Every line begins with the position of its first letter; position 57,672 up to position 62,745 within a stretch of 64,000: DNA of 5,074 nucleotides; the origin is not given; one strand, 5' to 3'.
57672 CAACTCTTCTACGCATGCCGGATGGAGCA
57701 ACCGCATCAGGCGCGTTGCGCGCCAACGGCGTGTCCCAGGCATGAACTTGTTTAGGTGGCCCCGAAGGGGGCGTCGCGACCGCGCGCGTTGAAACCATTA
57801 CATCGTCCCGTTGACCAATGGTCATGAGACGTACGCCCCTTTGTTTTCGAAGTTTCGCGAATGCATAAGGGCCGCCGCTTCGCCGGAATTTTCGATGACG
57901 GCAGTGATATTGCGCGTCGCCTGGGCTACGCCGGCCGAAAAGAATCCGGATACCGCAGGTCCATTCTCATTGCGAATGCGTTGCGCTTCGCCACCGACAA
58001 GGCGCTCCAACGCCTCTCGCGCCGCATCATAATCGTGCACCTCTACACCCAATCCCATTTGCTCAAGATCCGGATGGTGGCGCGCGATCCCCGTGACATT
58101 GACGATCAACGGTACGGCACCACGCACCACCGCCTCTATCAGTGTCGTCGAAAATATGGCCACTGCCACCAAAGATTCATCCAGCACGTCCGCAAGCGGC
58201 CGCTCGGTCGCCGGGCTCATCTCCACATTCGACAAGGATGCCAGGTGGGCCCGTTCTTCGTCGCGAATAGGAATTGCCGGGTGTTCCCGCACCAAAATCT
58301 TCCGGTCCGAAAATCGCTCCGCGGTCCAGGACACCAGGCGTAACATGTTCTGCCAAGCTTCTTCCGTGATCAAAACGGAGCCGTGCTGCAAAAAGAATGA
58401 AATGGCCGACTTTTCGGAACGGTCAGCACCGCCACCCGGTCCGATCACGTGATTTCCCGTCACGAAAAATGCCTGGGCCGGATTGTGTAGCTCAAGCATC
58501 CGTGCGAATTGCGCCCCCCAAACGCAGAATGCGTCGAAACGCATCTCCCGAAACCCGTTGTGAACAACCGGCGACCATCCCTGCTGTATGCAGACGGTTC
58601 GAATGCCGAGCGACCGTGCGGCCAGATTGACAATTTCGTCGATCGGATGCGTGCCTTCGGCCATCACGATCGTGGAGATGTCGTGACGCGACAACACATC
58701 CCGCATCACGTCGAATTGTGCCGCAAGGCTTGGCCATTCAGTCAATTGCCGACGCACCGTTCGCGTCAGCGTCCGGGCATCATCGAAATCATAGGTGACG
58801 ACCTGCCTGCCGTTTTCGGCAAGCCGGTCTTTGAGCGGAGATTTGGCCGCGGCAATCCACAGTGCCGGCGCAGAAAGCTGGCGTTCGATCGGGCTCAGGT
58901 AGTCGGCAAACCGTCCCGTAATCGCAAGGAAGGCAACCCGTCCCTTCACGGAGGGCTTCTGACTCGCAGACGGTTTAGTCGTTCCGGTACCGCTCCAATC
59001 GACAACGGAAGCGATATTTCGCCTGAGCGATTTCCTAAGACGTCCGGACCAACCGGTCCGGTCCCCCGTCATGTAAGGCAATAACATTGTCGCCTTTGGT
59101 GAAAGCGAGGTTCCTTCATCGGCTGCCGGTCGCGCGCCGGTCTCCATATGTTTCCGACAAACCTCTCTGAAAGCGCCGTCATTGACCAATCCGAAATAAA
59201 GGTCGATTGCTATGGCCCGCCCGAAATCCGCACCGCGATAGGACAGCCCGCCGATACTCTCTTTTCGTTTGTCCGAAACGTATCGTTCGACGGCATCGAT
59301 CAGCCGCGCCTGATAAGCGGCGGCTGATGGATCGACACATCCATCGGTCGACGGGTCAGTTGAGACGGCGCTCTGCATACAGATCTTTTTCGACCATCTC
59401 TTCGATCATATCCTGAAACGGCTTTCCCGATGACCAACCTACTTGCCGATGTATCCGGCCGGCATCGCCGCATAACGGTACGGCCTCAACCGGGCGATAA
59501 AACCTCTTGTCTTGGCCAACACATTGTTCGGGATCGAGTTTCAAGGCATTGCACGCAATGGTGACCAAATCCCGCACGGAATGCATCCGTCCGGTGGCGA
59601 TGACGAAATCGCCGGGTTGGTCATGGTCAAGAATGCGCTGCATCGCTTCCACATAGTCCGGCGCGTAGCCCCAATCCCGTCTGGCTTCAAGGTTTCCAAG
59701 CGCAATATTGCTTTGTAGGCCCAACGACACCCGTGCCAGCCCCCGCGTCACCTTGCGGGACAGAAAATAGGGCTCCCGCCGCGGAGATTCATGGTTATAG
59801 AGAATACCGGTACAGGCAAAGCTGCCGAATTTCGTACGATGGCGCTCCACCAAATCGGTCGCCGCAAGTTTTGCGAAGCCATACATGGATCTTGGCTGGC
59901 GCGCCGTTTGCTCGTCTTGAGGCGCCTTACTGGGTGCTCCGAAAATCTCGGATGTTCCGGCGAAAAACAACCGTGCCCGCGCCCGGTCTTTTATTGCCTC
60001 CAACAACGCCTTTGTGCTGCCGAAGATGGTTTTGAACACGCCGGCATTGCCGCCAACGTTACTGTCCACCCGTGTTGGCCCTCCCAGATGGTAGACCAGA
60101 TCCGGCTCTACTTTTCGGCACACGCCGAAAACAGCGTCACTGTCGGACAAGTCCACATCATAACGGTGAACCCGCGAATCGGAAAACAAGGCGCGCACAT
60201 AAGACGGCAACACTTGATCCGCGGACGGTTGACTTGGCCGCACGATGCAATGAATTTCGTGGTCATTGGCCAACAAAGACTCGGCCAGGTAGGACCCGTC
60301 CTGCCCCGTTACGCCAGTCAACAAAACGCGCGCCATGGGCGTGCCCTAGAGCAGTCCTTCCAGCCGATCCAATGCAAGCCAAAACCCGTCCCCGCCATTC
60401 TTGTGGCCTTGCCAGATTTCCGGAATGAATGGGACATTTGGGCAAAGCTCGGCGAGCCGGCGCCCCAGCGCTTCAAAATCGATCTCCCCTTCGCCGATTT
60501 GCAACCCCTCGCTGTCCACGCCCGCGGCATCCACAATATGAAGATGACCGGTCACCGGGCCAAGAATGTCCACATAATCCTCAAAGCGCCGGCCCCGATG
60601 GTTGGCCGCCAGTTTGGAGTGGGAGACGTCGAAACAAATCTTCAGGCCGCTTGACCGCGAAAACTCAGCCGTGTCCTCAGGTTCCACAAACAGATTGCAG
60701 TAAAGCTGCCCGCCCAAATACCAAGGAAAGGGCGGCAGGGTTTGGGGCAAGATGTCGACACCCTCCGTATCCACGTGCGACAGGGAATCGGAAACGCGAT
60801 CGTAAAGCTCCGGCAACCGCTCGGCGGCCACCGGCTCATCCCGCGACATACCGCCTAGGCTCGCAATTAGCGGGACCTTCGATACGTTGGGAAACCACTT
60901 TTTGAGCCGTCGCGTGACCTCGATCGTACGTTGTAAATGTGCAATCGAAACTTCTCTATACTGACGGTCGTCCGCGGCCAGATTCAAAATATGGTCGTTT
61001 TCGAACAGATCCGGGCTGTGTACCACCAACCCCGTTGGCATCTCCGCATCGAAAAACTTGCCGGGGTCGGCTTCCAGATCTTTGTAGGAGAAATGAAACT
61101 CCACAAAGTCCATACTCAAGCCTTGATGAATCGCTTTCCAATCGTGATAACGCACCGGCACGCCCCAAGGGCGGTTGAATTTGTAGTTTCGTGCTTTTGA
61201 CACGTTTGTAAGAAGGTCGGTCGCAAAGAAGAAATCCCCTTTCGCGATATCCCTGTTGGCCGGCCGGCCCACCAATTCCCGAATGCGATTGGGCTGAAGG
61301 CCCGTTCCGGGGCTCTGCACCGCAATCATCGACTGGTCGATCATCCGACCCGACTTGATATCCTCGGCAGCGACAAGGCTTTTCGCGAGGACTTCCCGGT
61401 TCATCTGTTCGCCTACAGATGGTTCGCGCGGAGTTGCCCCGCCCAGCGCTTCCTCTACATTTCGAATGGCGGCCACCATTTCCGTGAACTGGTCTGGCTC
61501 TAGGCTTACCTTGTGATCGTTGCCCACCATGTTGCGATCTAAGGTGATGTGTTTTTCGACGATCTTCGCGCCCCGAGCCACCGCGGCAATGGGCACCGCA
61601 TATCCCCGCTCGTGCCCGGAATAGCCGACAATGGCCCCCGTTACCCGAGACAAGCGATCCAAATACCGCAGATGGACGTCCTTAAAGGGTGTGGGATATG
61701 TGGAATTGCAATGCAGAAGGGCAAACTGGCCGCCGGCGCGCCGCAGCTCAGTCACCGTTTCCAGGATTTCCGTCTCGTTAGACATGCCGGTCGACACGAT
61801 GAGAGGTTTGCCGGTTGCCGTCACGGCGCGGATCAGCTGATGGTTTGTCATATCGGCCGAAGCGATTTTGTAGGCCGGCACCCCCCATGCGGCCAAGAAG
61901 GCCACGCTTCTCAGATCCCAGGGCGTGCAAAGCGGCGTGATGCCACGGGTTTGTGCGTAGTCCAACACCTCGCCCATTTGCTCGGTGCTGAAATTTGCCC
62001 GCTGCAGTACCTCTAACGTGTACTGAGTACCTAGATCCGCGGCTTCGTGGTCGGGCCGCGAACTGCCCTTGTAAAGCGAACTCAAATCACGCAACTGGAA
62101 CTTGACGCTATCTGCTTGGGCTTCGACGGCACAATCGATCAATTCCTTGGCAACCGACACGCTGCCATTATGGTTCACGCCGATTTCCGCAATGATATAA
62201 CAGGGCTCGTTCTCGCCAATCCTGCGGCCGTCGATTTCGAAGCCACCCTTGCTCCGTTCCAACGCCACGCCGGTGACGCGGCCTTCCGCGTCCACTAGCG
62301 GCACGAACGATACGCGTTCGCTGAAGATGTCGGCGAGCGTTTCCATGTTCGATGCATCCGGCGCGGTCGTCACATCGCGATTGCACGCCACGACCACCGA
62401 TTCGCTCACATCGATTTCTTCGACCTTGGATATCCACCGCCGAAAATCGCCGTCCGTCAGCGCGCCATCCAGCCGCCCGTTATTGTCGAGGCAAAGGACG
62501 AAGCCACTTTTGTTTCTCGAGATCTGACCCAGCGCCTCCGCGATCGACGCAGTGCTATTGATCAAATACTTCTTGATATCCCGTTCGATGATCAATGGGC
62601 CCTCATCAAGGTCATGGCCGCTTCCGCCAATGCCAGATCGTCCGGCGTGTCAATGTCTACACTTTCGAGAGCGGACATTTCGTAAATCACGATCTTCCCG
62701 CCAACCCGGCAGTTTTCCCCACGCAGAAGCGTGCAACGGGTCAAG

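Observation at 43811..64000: ABC-transporter-dependent glycan cluster with seven methyltransferase-like genes among 19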

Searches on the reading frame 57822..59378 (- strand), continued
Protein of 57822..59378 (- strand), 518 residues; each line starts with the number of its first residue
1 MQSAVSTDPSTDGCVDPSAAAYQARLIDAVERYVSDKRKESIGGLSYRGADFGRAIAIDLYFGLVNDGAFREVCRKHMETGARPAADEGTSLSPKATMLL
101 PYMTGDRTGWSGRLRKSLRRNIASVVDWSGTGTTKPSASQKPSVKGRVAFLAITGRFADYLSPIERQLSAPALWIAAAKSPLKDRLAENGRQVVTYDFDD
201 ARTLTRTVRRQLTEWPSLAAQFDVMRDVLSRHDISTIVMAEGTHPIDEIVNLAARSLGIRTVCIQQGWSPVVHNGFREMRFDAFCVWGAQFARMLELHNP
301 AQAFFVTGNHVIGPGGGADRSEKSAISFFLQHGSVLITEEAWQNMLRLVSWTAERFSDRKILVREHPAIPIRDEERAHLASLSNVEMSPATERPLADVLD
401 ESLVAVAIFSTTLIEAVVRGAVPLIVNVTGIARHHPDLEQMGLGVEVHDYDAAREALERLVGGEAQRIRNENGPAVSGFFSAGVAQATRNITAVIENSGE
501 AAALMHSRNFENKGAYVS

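Call 66: search_protein_families(library=pfam, proteins=[P0255, P0183, P0175, P0213], max_evalue=0.01)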
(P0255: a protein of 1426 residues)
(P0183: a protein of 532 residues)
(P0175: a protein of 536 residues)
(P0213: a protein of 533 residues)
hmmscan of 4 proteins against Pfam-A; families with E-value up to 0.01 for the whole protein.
P0255 (1426 aa): 18 families
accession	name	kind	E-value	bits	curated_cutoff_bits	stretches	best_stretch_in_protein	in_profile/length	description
PF13844.12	Glyco_transf_41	-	1.4e-39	136.2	25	2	259-408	78-228/543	Glycosyl transferase family 41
PF07719.23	TPR_2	-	6e-20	70.1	27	1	40-72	2-34/34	Tetratricopeptide repeat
PF00515.34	TPR_1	-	1.5e-15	56.7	27.8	1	179-202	4-27/34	Tetratricopeptide repeat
PF14559.12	TPR_19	-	5.9e-15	55.8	25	3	50-105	2-57/68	Tetratricopeptide repeat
PF13432.12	TPR_16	-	2.1e-14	54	32.7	2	79-132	3-56/65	Tetratricopeptide repeat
PF13181.12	TPR_8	-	1.4e-13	50.3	25.7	0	179-205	4-30/34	Tetratricopeptide repeat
PF13424.12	TPR_12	-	1.5e-11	44.7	30.1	3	144-205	5-74/77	Tetratricopeptide repeat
PF13431.12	TPR_17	-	5.1e-11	42.4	24.4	1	169-196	6-33/34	Tetratricopeptide repeat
PF13176.12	TPR_7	-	1.4e-08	34.5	27.9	0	180-207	3-30/36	Tetratricopeptide repeat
PF23914.1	TPR_CcmH_CycH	-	4.6e-08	33.5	42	1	33-129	44-143/158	Cytochrome c-type biogenesis protein H TPR domain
PF13428.12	TPR_14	-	5.7e-08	33.1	23.5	1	39-82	1-44/44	Tetratricopeptide repeat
PF13414.12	TPR_11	-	9.1e-08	32.1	26.8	0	151-188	3-40/42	TPR repeat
PF25064.1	ARM_TT21_5th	-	1.3e-06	29.1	27.8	1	78-134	6-62/117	TT21 fifth ARM repeats domain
PF07721.20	TPR_4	-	1.1e-05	26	27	0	110-131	4-25/26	Tetratricopeptide repeat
PF09976.15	TPR_21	-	5.1e-05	23.5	25.5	1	79-169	82-173/193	Tetratricopeptide repeat-like domain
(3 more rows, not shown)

P0183 (532 aa): 0 families

P0175 (536 aa): 1 family
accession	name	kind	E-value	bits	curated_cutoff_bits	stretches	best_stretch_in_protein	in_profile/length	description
PF20471.4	DUF6716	-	0.0031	17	27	1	320-460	138-282/342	Putative glycosyltransferase (DUF6716)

P0213 (533 aa): 1 family
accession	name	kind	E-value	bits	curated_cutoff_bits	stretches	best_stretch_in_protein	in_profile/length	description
PF02350.25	Epimerase_2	-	0.00045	19.6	30.6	1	311-449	135-286/347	UDP-N-acetylglucosamine 2-epimerase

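Call 82: search_dna_similar(query=window:57822-59378:-, collection=plasmids, mode=protein, max_rows=15)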
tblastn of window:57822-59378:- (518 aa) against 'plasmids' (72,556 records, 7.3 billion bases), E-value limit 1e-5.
No match.

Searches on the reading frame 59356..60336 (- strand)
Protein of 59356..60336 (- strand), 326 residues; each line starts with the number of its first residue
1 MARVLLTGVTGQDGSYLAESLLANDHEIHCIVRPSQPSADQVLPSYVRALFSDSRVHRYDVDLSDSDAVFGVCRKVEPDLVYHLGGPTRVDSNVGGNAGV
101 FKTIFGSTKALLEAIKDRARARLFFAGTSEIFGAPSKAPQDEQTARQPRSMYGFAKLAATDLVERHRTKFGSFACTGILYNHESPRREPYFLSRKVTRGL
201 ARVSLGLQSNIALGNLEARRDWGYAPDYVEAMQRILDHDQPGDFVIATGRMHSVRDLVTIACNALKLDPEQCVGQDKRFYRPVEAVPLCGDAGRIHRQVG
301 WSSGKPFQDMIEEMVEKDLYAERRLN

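Call 5: search_protein_families(library=pfam, proteins=[window:59356-60336:-], max_evalue=0.01)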
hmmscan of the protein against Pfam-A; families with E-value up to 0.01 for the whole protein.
window:59356-60336:- (326 aa): 5 families
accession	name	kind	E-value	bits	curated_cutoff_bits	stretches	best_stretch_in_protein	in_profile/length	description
PF16363.11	GDP_Man_Dehyd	-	4.6e-83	279.9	27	1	5-314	1-332/332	GDP-mannose 4,6 dehydratase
PF01370.27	Epimerase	-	5e-51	173.9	20.9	1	4-247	1-240/240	NAD dependent epimerase/dehydratase family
PF04321.23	RmlD_sub_bind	-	2.1e-09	37.3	27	1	3-168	2-141/287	RmlD substrate binding domain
PF07993.18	NAD_binding_4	-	0.0004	20.1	20.1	1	6-94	1-105/258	Male sterility protein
PF13460.12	NAD_binding_10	-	0.00049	20.5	27.2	1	8-168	1-136/184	NAD(P)H-binding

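Call 8: search_protein_families(library=ncbifam, proteins=[window:59356-60336:-], max_evalue=0.001)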
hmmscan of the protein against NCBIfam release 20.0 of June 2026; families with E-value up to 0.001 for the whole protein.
window:59356-60336:- (326 aa): 14 families
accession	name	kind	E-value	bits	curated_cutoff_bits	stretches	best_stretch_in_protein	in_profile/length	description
TIGR01472.1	gmd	equivalog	3.4e-74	250.1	415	1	4-319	3-339/342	GDP-mannose 4,6-dehydratase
TIGR01181.1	dTDP_gluc_dehyt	equivalog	3.1e-20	72.5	365.1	1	4-316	2-309/321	dTDP-glucose 4,6-dehydratase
TIGR04180.1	EDH_00030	hypoth_equivalog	5e-18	65.2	475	1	4-303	1-294/297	NAD-dependent 4,6-dehydratase LegB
TIGR01179.1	galE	equivalog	6.2e-16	58.1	262.3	1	3-167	1-160/332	UDP-glucose 4-epimerase GalE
NF007582.0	PRK10217.1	equivalog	5.3e-11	42.2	698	1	1-316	1-329/355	dTDP-glucose 4,6-dehydratase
NF043036.1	ErythonDh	equivalog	2.7e-10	40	325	1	3-164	2-161/321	D-erythronate dehydrogenase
NF007490.0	PRK10084.1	subfamily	1.6e-09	37.2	649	1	4-319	3-335/361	dTDP-glucose 4,6-dehydratase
TIGR01214.1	rmlD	equivalog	4.9e-09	35.7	224.05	1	3-166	1-138/285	dTDP-4-dehydrorhamnose reductase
TIGR02197.1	heptose_epim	equivalog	5.6e-09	35.6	274.6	1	76-267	65-262/316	ADP-glyceromanno-heptose 6-epimerase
NF047350.1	aureusi_NRPS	equivalog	5.5e-07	26.8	2500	1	3-131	2029-2158/2373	aureusimine non-ribosomal peptide synthetase AusA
NF007956.0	PRK10675.1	subfamily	8.5e-07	28.4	394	1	3-163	2-160/338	UDP-glucose 4-epimerase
TIGR02622.1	CDP_4_6_dhtase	equivalog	6.4e-06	25.5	278.45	1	3-124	6-124/352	CDP-glucose 4,6-dehydratase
TIGR01746.1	Thioester-redct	subfamily_domain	0.0004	19.7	213.35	1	4-44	2-45/371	thioester reductase domain-containing protein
NF007440.0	PRK09987.1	equivalog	0.00044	19.6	308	1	53-173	30-149/299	dTDP-4-dehydrorhamnose reductase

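Call 33: search_solved_structures(query=window:59356-60336:-, max_evalue=1e-20)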
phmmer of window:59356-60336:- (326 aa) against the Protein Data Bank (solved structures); distinct sequences matched with E-value up to 1e-20: 12.
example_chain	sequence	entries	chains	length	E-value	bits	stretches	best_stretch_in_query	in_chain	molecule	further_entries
1db3_A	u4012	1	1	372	1.3e-64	221.9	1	4-265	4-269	GDP-MANNOSE 4,6-DEHYDRATASE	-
7kf3_A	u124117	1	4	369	2e-63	218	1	4-325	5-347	GDP-mannose 4,6-dehydratase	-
1n7g_A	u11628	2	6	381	2.5e-62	214.4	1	4-324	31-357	GDP-D-mannose-4,6-dehydratase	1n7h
6gpj_A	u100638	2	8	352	3.5e-59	204.1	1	4-320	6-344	GDP-mannose 4,6 dehydratase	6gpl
5in4_A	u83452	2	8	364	4.3e-59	203.8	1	4-320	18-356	GDP-mannose 4,6 dehydratase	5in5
1t2a_A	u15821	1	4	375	4.5e-59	203.7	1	4-320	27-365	GDP-mannose 4,6 dehydratase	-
1rpn_A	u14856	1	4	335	6.1e-59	203.3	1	4-320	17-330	GDP-mannose 4,6-dehydratase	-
6gpk_A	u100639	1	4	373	1.2e-58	202.3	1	4-320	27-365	GDP-mannose 4,6 dehydratase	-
6q94_B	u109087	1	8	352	1.2e-58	202.3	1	4-320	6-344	GDP-mannose 4,6 dehydratase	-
5uzh_A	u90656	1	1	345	5.4e-58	200.2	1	4-261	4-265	NafoA.00085.b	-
2z1m_A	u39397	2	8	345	3.5e-56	194.2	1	3-321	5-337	GDP-D-mannose dehydratase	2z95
2pk3_A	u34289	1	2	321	1.1e-21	80.9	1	3-315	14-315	GDP-6-deoxy-D-lyxo-4-hexulose reductase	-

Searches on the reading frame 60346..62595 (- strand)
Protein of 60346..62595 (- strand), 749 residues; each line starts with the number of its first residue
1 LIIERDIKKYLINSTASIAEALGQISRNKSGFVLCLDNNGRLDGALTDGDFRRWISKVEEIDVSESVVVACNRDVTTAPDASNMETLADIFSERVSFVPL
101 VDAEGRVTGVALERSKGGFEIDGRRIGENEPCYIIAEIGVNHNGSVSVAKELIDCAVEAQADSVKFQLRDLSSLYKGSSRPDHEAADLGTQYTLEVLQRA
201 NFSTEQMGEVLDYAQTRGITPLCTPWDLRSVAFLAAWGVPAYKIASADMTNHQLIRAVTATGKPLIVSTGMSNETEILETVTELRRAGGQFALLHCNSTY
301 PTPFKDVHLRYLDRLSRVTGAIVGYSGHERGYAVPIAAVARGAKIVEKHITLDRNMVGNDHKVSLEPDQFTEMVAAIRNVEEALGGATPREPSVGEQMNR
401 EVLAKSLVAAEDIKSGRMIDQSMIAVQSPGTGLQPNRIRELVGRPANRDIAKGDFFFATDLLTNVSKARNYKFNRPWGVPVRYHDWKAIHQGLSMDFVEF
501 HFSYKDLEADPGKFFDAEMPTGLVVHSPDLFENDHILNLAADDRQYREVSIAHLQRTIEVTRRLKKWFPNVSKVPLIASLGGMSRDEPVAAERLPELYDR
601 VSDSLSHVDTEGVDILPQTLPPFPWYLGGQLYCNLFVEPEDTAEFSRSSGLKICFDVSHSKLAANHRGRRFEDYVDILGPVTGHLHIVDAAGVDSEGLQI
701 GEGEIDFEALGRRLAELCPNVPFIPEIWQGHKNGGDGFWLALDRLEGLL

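Call 5: search_protein_families(library=pfam, proteins=[window:60346-62595:-], max_evalue=0.01)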
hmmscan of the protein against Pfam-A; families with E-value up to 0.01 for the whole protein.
window:60346-62595:- (749 aa): 4 families
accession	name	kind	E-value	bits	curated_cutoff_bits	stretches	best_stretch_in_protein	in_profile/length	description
PF03102.20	NeuB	-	2e-79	266.9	22.1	1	152-386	1-238/241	NeuB family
PF01261.30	AP_endonuc_2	-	1.7e-22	80.8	31.1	1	496-730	10-232/249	Xylose isomerase-like TIM barrel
PF08666.17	SAF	-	2.9e-09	37.8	21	1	405-461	2-62/63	SAF domain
PF00571.33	CBS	-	9.9e-09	35.9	24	1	12-56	12-56/57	CBS domain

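Call 8: search_protein_families(library=ncbifam, proteins=[window:60346-62595:-], max_evalue=0.001)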
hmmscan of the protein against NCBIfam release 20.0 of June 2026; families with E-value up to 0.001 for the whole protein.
window:60346-62595:- (749 aa): 5 families
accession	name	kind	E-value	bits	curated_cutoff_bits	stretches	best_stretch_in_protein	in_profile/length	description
TIGR03569.1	NeuB_NnaB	equivalog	9.9e-98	327.2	399.65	1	132-454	1-327/329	N-acetylneuraminate synthase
TIGR03586.1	PseI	equivalog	5.8e-74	249.2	340.25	1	132-454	2-325/327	pseudaminic acid synthase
TIGR00393.1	kpsF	subfamily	1.2e-09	38.1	203.7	1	11-110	168-266/268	KpsF/GutQ family sugar-phosphate isomerase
NF008581.0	PRK11543.1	equivalog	1.7e-09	37.2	481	1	11-110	211-309/321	arabinose-5-phosphate isomerase GutQ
NF008141.0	PRK10892.1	equivalog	2e-05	24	505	1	12-110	219-316/328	arabinose-5-phosphate isomerase KdsD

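Call 24: search_solved_structures(query=window:60346-62595:-, max_evalue=0.01)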
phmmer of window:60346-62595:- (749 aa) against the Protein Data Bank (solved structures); distinct sequences matched with E-value up to 0.01: 12.
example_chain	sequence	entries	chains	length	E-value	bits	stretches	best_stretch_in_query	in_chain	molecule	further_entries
4ipi_A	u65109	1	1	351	4.1e-51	177.4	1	116-461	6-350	Polysialic acid capsule biosynthesis protein SiaC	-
4ipj_A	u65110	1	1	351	5.6e-51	176.9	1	116-461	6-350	Polysialic acid capsule biosynthesis protein SiaC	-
1xuu_A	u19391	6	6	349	9.6e-51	176.2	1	117-461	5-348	polysialic acid capsule biosynthesis protein SiaC | N-acetylneuraminate synthase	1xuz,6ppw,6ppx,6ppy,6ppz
2wqp_A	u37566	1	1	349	2.3e-49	171.6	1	117-461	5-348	POLYSIALIC ACID CAPSULE BIOSYNTHESIS PROTEIN SIAC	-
8h2c_A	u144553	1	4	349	8.7e-49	169.7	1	129-456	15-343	Pseudaminic acid synthase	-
1vli_A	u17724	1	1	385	3.4e-42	147.9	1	117-388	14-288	Spore coat polysaccharide biosynthesis protein spsE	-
6ncs_A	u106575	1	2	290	9.3e-40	139.8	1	123-399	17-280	N-acetylneuraminic acid (Sialic acid) synthetase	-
3g8r_A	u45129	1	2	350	5.9e-26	94.2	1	136-429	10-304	Probable spore coat polysaccharide biosynthesis protein E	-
4o9k_A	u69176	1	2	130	1.2e-06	30.3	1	12-110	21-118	Arabinose 5-phosphate isomerase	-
3wqo_A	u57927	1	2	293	0.00035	22.2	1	610-717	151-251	Uncharacterized protein MJ1311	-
3fna_A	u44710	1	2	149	0.0018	19.9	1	12-98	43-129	Possible arabinose 5-phosphate isomerase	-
3fhm_A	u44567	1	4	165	0.0022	19.6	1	12-111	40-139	uncharacterized protein ATU1752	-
